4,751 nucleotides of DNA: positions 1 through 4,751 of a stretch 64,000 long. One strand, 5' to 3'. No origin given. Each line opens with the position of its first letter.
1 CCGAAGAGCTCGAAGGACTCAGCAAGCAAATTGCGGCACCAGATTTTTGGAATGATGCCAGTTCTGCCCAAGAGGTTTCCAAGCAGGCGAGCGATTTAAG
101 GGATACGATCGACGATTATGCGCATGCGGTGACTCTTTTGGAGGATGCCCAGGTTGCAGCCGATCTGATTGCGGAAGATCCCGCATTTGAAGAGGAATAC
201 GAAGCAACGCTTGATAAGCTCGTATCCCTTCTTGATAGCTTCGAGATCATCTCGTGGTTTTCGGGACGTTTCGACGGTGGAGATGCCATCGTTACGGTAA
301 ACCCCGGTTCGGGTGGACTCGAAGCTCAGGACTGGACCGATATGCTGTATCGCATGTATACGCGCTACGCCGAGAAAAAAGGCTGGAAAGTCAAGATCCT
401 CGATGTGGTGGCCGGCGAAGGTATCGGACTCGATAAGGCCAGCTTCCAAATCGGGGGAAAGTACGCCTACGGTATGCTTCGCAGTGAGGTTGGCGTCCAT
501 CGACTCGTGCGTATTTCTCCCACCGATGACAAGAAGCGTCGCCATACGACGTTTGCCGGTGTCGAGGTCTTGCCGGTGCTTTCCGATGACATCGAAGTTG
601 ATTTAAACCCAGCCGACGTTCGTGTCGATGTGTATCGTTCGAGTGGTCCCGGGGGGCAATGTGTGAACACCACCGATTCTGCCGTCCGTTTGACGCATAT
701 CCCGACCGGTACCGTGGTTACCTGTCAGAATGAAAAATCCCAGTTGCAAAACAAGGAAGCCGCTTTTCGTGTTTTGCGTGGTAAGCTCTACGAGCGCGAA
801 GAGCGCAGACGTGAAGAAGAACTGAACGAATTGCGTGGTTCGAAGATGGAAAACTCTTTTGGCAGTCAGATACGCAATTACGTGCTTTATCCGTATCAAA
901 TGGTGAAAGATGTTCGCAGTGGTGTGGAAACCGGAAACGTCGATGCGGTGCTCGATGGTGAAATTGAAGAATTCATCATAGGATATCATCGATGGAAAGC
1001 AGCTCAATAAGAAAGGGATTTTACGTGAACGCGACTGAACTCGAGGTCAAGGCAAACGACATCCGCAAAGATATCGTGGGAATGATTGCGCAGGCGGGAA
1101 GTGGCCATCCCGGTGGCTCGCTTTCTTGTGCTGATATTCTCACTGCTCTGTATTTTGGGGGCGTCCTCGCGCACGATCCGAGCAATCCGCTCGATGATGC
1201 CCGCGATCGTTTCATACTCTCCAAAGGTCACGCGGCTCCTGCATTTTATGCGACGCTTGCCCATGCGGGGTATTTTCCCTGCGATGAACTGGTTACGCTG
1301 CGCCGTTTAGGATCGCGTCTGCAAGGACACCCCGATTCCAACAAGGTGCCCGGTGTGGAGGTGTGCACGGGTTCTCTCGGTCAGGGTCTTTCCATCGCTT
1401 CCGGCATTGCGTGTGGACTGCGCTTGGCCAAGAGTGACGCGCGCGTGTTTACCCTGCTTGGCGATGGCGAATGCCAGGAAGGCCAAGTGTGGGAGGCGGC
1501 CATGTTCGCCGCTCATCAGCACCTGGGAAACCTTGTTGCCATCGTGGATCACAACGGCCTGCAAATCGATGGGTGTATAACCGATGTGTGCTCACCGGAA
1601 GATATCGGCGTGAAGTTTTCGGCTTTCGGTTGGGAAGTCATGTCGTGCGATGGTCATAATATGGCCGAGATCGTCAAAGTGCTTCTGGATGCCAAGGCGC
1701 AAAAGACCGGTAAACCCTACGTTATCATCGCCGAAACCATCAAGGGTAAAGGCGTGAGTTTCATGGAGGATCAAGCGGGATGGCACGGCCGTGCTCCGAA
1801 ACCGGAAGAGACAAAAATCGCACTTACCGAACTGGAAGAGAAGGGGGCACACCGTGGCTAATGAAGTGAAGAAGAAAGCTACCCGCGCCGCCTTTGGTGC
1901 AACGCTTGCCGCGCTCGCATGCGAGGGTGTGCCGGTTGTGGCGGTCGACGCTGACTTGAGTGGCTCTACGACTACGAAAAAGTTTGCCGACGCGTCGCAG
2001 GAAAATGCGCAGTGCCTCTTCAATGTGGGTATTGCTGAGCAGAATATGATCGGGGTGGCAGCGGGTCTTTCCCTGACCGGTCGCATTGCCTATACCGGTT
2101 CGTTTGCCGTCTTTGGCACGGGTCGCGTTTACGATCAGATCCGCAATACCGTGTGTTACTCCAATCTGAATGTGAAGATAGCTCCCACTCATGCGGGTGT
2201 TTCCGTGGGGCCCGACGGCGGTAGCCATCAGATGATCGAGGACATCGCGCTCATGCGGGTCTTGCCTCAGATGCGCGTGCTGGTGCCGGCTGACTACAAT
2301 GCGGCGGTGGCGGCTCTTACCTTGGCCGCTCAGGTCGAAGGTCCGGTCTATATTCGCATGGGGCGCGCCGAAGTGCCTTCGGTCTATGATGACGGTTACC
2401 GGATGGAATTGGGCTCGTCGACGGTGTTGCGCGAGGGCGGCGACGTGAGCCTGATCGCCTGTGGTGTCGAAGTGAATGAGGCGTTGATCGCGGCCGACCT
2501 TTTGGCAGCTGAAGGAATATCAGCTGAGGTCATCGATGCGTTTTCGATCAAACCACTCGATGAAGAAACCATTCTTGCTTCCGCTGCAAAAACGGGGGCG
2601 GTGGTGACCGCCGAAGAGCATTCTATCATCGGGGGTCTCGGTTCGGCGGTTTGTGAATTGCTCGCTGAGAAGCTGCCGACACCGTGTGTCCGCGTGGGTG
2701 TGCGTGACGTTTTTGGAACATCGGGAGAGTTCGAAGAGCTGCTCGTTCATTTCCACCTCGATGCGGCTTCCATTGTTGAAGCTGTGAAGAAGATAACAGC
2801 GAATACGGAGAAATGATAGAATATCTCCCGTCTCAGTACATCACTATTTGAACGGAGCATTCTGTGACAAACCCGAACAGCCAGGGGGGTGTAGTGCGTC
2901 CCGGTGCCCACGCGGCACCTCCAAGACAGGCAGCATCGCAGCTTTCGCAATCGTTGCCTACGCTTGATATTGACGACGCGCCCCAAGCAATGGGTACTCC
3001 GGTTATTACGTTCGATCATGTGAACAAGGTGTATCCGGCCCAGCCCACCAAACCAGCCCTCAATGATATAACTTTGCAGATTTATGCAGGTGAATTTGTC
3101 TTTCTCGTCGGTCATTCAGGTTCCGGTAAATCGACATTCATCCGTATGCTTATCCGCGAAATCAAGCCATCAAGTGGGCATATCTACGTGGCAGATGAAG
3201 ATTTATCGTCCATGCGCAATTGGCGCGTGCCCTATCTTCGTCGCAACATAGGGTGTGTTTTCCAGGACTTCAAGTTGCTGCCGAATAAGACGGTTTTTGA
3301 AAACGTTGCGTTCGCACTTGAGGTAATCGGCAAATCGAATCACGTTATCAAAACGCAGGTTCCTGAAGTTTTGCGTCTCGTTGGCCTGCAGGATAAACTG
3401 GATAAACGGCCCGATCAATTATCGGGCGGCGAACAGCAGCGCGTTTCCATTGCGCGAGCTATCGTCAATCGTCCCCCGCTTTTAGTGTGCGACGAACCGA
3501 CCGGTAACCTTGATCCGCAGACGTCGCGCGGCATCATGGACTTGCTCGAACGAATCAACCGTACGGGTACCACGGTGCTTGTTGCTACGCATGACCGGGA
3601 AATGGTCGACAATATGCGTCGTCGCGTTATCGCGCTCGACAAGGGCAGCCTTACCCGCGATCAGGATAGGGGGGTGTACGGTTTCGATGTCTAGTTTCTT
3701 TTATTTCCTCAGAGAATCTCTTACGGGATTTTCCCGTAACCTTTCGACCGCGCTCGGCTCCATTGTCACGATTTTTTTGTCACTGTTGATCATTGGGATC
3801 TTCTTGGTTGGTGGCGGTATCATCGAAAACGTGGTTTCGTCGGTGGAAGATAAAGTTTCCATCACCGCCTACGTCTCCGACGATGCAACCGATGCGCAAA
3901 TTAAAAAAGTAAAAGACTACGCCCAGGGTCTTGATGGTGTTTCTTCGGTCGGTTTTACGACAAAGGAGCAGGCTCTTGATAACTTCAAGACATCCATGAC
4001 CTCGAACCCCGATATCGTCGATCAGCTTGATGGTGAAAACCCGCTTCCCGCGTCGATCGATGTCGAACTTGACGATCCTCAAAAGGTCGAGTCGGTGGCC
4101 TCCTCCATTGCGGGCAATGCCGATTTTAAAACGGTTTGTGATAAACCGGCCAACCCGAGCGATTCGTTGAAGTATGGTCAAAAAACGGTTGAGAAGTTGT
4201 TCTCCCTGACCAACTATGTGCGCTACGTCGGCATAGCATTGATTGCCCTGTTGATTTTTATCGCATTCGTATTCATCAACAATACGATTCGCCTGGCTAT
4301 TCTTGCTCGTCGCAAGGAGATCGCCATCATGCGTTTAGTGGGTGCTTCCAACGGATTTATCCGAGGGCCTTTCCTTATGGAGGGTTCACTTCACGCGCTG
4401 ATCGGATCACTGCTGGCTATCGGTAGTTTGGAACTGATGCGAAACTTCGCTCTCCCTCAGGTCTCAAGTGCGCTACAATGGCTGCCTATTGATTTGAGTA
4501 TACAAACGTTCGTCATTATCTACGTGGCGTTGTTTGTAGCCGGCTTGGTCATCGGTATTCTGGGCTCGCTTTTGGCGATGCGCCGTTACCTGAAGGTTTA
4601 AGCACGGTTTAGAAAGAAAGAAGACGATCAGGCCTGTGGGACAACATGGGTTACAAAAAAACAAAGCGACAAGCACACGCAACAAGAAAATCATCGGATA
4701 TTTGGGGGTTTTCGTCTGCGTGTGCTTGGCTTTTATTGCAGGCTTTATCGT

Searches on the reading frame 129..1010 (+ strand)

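Call 36: search_protein_families(library=pfam, proteins=[window:129-1010:+], max_evalue=0.01)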
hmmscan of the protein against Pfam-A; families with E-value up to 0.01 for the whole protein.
window:129-1010:+ (293 aa): 2 families
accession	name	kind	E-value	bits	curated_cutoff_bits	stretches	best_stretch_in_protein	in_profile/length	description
PF03462.23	PCRF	-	1.1e-41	143.2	24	1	4-145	48-194/194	PCRF domain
PF00472.26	RF-1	-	1.4e-38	131.9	35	1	153-263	1-116/116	RF-1 domain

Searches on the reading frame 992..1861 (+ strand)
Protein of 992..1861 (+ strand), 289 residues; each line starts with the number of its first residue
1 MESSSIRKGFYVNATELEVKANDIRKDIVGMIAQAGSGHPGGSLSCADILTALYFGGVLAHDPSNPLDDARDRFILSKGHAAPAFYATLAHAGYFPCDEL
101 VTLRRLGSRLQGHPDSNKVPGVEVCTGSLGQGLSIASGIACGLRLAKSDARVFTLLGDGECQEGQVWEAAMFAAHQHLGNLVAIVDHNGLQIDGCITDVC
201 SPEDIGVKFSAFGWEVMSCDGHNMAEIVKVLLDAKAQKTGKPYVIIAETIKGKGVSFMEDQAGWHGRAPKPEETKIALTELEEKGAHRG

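Call 36: search_protein_families(library=pfam, proteins=[window:992-1861:+], max_evalue=0.01)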
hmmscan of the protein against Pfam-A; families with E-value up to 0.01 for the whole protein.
window:992-1861:+ (289 aa): 5 families
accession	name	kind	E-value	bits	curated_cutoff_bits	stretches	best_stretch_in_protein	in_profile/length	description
PF00456.26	Transketolase_N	-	9.5e-56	189.6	22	1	21-276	6-270/334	Transketolase, thiamine diphosphate binding domain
PF13292.11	DXP_synthase_N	-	1.8e-10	41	21.2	1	13-193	14-176/274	1-deoxy-D-xylulose-5-phosphate synthase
PF09364.15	XFP_N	-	1.3e-06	28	23.7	1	117-231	130-244/364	XFP N-terminal domain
PF00676.26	E1_dh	-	1e-05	25.1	22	1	124-189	98-162/300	Dehydrogenase E1 component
PF02775.26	TPP_enzyme_C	-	0.0032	17.7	21.9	1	126-188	27-82/151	Thiamine pyrophosphate enzyme, C-terminal TPP binding domain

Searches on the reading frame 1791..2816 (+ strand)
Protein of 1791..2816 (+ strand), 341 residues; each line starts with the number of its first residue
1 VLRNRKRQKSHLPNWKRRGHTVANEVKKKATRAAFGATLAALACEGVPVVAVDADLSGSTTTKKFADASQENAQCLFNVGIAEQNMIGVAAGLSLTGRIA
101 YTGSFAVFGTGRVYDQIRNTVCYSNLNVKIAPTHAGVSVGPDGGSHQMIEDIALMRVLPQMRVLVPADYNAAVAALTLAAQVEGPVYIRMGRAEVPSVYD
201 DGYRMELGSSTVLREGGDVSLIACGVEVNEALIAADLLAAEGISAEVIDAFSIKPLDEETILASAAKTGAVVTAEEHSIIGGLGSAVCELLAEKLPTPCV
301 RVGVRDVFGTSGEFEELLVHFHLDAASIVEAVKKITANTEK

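Call 36: search_protein_families(library=pfam, proteins=[window:1791-2816:+], max_evalue=0.01)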
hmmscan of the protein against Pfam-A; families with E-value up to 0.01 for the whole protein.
window:1791-2816:+ (341 aa): 3 families
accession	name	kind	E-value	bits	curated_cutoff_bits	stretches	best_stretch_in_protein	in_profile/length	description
PF02779.29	Transket_pyr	-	9.8e-42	143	27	1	28-196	2-173/174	Transketolase, pyrimidine binding domain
PF02780.25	Transketolase_C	-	2.9e-36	124.6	25.9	1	210-328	3-124/124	Transketolase, C-terminal domain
PF22613.1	Transketolase_C_1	-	3.1e-07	31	27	1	217-323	12-112/113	Transketolase-like TK C-terminal domain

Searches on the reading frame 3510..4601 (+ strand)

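Call 36: search_protein_families(library=pfam, proteins=[window:3510-4601:+], max_evalue=0.01)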
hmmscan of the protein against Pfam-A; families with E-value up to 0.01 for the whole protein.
window:3510-4601:+ (363 aa): 2 families
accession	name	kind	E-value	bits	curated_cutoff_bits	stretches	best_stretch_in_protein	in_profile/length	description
PF18075.7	FtsX_ECD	-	2.1e-22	80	23.5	1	116-205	1-92/96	FtsX extracellular domain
PF02687.27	FtsX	-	2.9e-16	60.1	25.5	1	243-362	2-117/120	FtsX-like permease C-terminal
